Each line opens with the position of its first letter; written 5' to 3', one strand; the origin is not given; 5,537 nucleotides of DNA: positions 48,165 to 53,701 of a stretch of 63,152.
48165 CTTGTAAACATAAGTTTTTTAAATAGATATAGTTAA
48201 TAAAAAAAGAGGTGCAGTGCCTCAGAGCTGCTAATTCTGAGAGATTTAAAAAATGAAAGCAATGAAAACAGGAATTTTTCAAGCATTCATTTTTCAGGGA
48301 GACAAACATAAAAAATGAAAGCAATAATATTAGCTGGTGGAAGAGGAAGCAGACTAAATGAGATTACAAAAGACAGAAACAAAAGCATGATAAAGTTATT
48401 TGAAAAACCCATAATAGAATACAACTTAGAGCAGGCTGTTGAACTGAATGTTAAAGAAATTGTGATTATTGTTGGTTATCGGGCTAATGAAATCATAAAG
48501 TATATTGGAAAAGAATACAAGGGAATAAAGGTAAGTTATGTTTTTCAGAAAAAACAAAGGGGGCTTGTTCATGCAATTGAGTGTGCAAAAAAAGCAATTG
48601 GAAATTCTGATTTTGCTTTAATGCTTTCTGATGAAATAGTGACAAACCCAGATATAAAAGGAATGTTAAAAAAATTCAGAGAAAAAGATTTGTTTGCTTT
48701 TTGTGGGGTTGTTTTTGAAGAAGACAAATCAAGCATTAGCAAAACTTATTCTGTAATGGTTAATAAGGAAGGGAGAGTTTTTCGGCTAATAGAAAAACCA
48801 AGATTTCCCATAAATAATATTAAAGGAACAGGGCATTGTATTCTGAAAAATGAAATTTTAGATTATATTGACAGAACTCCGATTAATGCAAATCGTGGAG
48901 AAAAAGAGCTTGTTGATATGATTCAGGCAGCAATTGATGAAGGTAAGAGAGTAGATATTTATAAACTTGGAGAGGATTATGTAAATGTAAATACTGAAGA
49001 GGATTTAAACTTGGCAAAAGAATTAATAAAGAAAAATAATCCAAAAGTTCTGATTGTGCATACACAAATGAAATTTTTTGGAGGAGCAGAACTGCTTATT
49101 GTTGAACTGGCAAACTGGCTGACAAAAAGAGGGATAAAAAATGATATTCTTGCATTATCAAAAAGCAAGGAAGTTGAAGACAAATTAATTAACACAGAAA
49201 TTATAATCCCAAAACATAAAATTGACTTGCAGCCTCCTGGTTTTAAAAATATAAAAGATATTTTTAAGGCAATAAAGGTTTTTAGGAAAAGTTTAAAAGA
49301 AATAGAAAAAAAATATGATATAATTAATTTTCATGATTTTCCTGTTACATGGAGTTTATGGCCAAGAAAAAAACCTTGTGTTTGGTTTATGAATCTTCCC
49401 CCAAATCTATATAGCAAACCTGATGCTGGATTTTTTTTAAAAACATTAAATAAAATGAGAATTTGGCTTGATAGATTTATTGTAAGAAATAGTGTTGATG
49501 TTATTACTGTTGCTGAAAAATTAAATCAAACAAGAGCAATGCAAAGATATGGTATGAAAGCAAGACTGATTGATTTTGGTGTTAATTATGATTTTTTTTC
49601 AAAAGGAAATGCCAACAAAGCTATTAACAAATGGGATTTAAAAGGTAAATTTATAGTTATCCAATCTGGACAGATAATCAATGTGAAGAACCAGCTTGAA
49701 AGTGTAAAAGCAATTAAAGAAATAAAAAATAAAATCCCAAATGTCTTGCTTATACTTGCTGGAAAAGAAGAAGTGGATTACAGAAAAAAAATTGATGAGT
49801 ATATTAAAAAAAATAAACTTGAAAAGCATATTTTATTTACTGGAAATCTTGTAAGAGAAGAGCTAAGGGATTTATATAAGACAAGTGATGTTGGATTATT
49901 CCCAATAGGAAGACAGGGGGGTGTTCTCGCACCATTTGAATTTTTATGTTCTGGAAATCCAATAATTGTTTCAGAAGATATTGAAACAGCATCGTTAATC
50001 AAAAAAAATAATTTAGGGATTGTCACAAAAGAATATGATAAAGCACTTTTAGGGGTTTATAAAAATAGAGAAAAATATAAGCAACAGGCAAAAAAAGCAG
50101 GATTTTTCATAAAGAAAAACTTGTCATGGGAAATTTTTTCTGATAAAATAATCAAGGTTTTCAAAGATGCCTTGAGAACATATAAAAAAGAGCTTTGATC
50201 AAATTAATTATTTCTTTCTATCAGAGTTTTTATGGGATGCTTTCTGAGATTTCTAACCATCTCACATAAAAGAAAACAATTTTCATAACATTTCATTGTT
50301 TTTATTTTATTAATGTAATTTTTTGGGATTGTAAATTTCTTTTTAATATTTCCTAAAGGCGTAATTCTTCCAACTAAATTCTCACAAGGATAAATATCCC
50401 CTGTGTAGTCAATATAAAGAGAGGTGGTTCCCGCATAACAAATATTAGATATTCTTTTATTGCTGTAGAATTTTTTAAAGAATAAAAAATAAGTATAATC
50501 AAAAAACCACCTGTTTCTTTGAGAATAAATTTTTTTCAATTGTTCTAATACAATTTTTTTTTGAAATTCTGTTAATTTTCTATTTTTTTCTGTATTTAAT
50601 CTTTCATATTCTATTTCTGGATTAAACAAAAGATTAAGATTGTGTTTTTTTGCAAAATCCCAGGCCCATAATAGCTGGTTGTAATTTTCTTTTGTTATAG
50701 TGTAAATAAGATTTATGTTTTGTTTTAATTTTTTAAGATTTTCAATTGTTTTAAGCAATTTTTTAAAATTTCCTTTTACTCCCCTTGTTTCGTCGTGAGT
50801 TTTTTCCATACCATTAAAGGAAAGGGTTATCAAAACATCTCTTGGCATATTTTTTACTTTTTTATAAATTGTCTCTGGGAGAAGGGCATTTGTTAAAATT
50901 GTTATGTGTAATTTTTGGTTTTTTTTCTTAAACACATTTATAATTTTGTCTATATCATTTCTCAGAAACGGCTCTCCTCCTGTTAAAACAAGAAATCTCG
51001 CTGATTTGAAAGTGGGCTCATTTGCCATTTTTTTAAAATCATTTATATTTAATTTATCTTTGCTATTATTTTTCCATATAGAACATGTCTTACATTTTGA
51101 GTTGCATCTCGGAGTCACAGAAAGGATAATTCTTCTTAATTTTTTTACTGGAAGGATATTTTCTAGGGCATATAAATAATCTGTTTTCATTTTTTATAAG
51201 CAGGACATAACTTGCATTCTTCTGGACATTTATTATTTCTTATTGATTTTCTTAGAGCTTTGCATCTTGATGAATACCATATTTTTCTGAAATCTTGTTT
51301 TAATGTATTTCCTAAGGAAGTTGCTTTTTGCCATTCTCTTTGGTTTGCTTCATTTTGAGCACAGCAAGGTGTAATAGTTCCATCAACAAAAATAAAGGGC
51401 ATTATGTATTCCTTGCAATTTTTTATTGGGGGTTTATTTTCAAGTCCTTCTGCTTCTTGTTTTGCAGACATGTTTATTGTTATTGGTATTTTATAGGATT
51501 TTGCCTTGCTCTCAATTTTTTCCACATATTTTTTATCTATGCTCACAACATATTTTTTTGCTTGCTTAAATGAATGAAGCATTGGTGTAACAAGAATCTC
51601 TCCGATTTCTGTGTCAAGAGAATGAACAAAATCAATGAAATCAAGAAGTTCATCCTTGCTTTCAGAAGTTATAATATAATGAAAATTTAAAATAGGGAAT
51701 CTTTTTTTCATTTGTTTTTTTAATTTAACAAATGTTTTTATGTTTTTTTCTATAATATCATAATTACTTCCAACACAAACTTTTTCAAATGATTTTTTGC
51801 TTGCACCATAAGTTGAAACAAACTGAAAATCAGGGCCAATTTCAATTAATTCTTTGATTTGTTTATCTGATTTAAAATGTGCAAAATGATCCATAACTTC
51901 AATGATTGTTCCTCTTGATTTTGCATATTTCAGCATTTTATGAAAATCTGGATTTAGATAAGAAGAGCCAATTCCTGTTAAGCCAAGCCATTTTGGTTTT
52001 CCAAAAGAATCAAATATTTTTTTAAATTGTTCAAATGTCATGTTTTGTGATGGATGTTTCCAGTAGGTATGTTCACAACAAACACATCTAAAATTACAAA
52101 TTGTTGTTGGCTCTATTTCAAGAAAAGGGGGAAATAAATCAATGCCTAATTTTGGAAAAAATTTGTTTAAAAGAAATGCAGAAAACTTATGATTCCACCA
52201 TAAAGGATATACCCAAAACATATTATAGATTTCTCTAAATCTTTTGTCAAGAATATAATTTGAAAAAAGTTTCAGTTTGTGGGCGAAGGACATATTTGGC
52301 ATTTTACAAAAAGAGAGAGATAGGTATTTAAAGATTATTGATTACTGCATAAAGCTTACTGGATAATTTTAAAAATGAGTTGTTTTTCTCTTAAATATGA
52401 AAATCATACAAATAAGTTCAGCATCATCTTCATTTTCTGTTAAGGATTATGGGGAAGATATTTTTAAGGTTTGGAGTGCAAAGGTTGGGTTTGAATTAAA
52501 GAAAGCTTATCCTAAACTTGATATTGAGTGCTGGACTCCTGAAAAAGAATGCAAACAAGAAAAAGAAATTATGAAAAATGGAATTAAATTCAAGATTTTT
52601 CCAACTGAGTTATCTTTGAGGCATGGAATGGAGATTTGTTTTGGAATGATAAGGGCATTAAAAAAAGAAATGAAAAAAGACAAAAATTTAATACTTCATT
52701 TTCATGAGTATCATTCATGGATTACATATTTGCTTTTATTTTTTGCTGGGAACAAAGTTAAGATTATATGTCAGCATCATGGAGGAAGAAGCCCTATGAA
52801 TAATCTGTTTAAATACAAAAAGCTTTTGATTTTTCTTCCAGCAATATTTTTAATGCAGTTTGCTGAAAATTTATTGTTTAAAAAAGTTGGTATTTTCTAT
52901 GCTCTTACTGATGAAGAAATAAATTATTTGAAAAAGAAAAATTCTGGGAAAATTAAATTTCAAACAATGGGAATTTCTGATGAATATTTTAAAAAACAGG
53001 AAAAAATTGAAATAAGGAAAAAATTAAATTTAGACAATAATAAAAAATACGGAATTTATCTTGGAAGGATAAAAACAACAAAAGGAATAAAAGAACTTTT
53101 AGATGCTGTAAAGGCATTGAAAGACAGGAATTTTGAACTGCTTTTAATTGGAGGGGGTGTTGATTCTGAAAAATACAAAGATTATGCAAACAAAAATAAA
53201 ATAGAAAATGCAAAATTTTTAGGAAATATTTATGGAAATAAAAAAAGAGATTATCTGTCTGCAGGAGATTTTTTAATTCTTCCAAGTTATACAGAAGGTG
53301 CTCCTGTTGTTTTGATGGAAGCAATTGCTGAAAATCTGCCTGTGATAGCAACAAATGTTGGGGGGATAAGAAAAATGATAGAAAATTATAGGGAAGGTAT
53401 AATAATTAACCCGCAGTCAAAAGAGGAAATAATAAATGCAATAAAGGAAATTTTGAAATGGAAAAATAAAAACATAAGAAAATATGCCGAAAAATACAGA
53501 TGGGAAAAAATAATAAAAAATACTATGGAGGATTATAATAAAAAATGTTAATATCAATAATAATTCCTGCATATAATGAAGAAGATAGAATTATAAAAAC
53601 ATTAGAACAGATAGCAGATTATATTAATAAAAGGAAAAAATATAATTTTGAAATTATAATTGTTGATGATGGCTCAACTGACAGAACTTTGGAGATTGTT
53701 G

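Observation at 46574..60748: Three B12-binding radical-SAM paralogs in a genome type not expected to make cobalamin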

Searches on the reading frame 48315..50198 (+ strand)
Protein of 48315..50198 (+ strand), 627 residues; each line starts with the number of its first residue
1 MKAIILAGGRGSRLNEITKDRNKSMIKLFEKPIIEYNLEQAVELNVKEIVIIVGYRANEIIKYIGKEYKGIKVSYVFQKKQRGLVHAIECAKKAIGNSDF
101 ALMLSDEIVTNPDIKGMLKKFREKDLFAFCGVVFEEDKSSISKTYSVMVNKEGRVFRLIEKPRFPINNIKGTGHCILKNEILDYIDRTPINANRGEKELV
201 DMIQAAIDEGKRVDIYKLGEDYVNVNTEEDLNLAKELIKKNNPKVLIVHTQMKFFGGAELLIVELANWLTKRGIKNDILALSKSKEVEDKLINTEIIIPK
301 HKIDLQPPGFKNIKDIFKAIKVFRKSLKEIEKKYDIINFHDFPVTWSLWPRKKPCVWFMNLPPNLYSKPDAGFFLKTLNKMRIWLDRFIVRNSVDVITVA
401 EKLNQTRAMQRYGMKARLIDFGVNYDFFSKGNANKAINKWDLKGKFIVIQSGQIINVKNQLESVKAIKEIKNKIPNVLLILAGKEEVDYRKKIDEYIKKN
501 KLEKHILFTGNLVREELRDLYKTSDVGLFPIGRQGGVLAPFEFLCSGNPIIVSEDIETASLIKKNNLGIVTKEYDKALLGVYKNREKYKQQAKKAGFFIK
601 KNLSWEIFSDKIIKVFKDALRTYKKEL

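Call 9: search_protein_families(library=pfam, proteins=[window:48315-50198:+], max_evalue=0.001)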
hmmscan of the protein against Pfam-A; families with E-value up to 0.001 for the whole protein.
window:48315-50198:+ (627 aa): 5 families
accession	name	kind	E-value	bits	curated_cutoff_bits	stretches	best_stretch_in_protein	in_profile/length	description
PF00483.29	NTP_transferase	-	2.3e-32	112.9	21.2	1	2-213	1-216/245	Nucleotidyl transferase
PF00534.26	Glycos_transf_1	-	3.3e-18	66.2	26.4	1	438-579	7-153/172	Glycosyl transferases group 1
PF13692.12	Glyco_trans_1_4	-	3.9e-13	50.3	27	1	447-575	3-128/142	Glycosyl transferases group 1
PF12804.13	NTP_transf_3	-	9.2e-11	42.6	27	1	3-124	1-114/160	MobA-like NTP transferase domain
PF13439.12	Glyco_transf_4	-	1.5e-10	41.8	28.5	1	255-422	1-165/170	Glycosyltransferase Family 4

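Call 77: search_protein_families(library=ncbifam, proteins=[window:48315-50198:+], max_evalue=1e-8)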
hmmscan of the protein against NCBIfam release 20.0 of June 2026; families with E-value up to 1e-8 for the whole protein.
window:48315-50198:+ (627 aa): 33 families (the best 25 are shown)
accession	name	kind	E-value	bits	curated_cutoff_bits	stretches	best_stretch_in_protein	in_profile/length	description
NF041313.1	UDPGP_AglF_Halo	equivalog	5.6e-47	160.1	400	1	1-236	1-232/234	UTP--glucose-1-phosphate uridylyltransferase AglF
TIGR01208.1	rmlA_long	equivalog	2.9e-42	144.8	320.25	1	2-241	1-237/353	glucose-1-phosphate thymidylyltransferase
TIGR03992.1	Arch_glmU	subfamily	4e-42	144.5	292.1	1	1-231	1-220/393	bifunctional sugar-1-phosphate nucleotidylyltransferase/acetyltransferase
TIGR01099.1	galU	equivalog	5.2e-26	91.8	326.8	2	63-211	86-239/261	UTP--glucose-1-phosphate uridylyltransferase GalU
NF041173.1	Sug_nt_acttase_Thmprot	equivalog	1.3e-24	86.9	600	1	1-229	1-218/405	bifunctional sugar-1-phosphate nucleotidylyltransferase/acetyltransferase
TIGR01207.1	rmlA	equivalog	2.7e-24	85.8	360.65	1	2-239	1-237/286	glucose-1-phosphate thymidylyltransferase RfbA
NF012024.0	PRK15480.1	equivalog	1.8e-19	70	588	1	2-229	5-229/292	glucose-1-phosphate thymidylyltransferase RfbA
NF010934.1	PRK14354.1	equivalog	1.4e-17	63.4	450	1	3-241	2-239/447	bifunctional UDP-N-acetylglucosamine diphosphorylase/glucosamine-1-phosphate N-acetyltransferase GlmU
NF052502.1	man1P_GTase_Rv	exception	1.7e-16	60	440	1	2-188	2-185/352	mannose-1-phosphate guanylyltransferase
TIGR04047.1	MSMEG_0565_glyc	hypoth_equivalog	1.8e-16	60.2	259.85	1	384-613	131-368/373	MSMEG_0565 family glycosyltransferase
NF010933.0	PRK14353.1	equivalog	4.5e-16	58.5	505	1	2-242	7-246/453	bifunctional UDP-N-acetylglucosamine diphosphorylase/glucosamine-1-phosphate N-acetyltransferase GlmU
NF049965.1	GlMnHpPGnyltfHddC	equivalog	2.6e-15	56.7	300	1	1-107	1-106/221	D-glycero-D-manno-heptose 1-phosphate guanosyltransferase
TIGR01173.1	glmU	equivalog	3.4e-15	55.9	366.85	1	1-241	1-239/452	bifunctional UDP-N-acetylglucosamine diphosphorylase/glucosamine-1-phosphate N-acetyltransferase GlmU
NF010935.0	PRK14355.1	equivalog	1.6e-14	53.4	718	1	2-231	5-235/459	bifunctional UDP-N-acetylglucosamine diphosphorylase/glucosamine-1-phosphate N-acetyltransferase GlmU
NF010936.0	PRK14356.1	equivalog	6.3e-14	51.7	666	1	3-242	8-247/456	bifunctional UDP-N-acetylglucosamine diphosphorylase/glucosamine-1-phosphate N-acetyltransferase GlmU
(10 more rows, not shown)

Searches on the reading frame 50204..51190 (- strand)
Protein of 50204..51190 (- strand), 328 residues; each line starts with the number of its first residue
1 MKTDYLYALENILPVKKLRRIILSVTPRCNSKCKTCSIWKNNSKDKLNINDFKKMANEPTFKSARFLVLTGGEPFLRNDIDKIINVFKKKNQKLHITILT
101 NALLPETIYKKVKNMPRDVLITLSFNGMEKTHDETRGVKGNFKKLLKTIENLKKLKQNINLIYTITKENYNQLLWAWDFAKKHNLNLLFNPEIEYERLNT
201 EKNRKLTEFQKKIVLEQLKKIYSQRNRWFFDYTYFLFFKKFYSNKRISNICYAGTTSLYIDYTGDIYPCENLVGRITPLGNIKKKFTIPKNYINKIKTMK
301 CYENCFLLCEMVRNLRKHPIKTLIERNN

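Call 9: search_protein_families(library=pfam, proteins=[window:50204-51190:-], max_evalue=0.001)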
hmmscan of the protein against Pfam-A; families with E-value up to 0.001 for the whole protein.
window:50204-51190:- (328 aa): 3 families
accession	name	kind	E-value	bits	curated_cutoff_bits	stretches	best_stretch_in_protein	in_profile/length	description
PF04055.27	Radical_SAM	-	1e-20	75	29.5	1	24-173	2-159/166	Radical SAM superfamily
PF13353.11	Fer4_12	-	5.9e-06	27.1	22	1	28-134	14-124/137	4Fe-4S single cluster domain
PF13186.11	SPASM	-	5.9e-06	26.9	21.5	1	251-284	1-36/67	Iron-sulfur cluster-binding domain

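Call 34: search_protein_families(library=ncbifam, proteins=[window:50204-51190:-], max_evalue=0.00001)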
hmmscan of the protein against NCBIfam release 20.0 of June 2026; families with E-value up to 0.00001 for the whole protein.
window:50204-51190:- (328 aa): 50 families (the best 25 are shown)
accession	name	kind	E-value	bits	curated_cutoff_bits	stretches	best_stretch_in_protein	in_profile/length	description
TIGR04054.1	rSAM_NirJ1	equivalog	2.2e-21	76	650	1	22-187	39-204/387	putative heme d1 biosynthesis radical SAM protein NirJ1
TIGR03961.1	rSAM_PTO1314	hypoth_equivalog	3.8e-21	75.7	306.05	1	28-269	32-263/332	PTO1314 family radical SAM protein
NF050035.1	rSAM_WgK_link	exception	1.5e-20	73.5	650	1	22-176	12-167/367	radical SAM/SPASM peptide maturase WgkB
TIGR03977.1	rSAM_pair_HxsC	equivalog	5.7e-20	71.4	267.9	1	22-183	28-193/292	His-Xaa-Ser system radical SAM maturase HxsC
NF047865.1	rSAM_PapB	equivalog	1e-19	70.9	340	1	19-300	3-299/330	PapB family radical SAM/SPASM ranthipeptide maturase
TIGR04545.1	rSAM_ahbD_hemeb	equivalog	1.5e-19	70.7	500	1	23-182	4-164/339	heme b synthase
TIGR04053.2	TIGR04053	equivalog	1.7e-19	70.3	395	1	21-177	10-170/366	TIGR04053 family radical SAM/SPASM domain-containing protein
TIGR04051.1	rSAM_NirJ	equivalog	2.3e-19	69.6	515.45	1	21-202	4-186/354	heme d1 biosynthesis radical SAM protein NirJ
TIGR04546.1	rSAM_ahbC_deAc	equivalog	3.5e-18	65.6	650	1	20-185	40-205/390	12,18-didecarboxysiroheme deacetylase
TIGR02666.1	moaA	equivalog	6.1e-18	64.9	284.05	1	18-223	9-221/336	GTP 3',8-cyclase MoaA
TIGR04340.1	rSAM_ACGX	hypoth_equivalog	8.1e-18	64.7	400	1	24-319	8-320/341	radical SAM/SPASM domain protein, ACGX system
NF045574.1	sacti_mat_StsB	exception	8.4e-18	64.4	625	1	16-285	93-354/466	StsB family radical SAM/SPASM domain sactipeptide maturase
TIGR04250.1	SCM_rSAM_ScmE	equivalog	1.1e-16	60.7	400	1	21-173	5-158/358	SynChlorMet cassette radical SAM/SPASM protein ScmE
TIGR04251.1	SCM_rSAM_ScmF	equivalog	2.6e-16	60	400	1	18-173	3-162/353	SynChlorMet cassette radical SAM/SPASM protein ScmF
TIGR04133.1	rSAM_w_lipo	hypoth_equivalog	3.2e-16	59.2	425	1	14-284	19-293/350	TIGR04133 family radical SAM/SPASM protein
NF045702.1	rSAM_GDGT_ether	equivalog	1.3e-12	47.1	450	1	22-182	89-255/486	tetraether lipid synthase Tes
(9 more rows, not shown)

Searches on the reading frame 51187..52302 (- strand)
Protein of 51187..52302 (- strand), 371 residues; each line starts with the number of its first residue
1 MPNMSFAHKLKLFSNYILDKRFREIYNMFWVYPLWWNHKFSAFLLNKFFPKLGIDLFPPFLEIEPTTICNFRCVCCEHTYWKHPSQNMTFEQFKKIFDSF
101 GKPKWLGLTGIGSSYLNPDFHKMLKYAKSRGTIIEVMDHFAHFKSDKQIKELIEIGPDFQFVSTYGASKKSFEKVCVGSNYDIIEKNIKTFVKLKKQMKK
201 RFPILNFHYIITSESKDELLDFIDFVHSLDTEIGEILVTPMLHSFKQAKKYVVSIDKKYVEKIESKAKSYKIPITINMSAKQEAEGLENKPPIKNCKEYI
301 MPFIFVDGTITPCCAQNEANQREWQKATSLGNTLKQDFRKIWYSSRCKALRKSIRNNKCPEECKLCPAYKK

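Call 9: search_protein_families(library=pfam, proteins=[window:51187-52302:-], max_evalue=0.001)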
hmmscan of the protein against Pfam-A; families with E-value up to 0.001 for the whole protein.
window:51187-52302:- (371 aa): 2 families
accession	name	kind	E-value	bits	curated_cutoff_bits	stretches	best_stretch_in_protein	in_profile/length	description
PF13186.11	SPASM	-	1.3e-09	38.7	21.5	1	303-367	9-67/67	Iron-sulfur cluster-binding domain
PF04055.27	Radical_SAM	-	2.8e-09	37.8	29.5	1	63-226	1-166/166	Radical SAM superfamily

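Call 34: search_protein_families(library=ncbifam, proteins=[window:51187-52302:-], max_evalue=0.00001)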
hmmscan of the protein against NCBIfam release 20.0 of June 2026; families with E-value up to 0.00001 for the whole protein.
window:51187-52302:- (371 aa): 5 families
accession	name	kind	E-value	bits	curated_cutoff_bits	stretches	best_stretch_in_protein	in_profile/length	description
TIGR04317.1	W_rSAM_matur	equivalog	5.2e-28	98.1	380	1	62-367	7-314/349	tungsten cofactor oxidoreductase radical SAM maturase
TIGR04311.1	rSAM_Geo_metal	subfamily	6e-18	65.1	400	1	58-241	2-187/423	radical SAM/SPASM family putative metalloenzyme maturase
NF033640.1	N_Twi_rSAM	subfamily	1.1e-06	28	170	0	304-366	14-69/398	twitch domain-containing radical SAM protein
TIGR03962.1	mycofact_rSAM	equivalog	5.3e-06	25.8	265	0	61-133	14-87/339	mycofactocin radical SAM maturase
TIGR02668.1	moaA_archaeal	equivalog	5.8e-06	25.5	325.25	1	63-273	14-220/303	GTP 3',8-cyclase MoaA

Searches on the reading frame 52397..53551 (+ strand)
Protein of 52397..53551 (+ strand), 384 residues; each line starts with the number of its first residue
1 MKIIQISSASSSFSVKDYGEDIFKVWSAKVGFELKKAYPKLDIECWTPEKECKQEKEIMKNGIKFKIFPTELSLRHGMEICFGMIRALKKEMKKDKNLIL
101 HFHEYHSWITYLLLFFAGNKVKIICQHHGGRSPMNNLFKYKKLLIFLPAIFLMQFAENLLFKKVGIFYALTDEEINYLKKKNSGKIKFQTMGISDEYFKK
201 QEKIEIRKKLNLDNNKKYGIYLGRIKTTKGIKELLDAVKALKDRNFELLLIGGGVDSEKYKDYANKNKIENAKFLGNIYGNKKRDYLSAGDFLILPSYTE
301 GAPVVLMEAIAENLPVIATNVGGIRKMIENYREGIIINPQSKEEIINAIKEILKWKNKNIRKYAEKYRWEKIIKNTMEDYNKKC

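Call 9: search_protein_families(library=pfam, proteins=[window:52397-53551:+], max_evalue=0.001)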
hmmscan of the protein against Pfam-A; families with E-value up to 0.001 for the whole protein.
window:52397-53551:+ (384 aa): 4 families
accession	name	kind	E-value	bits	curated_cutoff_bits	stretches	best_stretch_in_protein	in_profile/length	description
PF00534.26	Glycos_transf_1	-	1.7e-34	119.3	26.4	1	203-366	2-171/172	Glycosyl transferases group 1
PF13692.12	Glyco_trans_1_4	-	1.1e-28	100.7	27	1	219-354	4-141/142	Glycosyl transferases group 1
PF20706.3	GT4-conflict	-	1.7e-05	24.4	26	1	220-382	201-360/385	Family 4 Glycosyltransferase in conflict systems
PF13439.12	Glyco_transf_4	-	0.00094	19.7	28.5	0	39-140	16-110/170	Glycosyltransferase Family 4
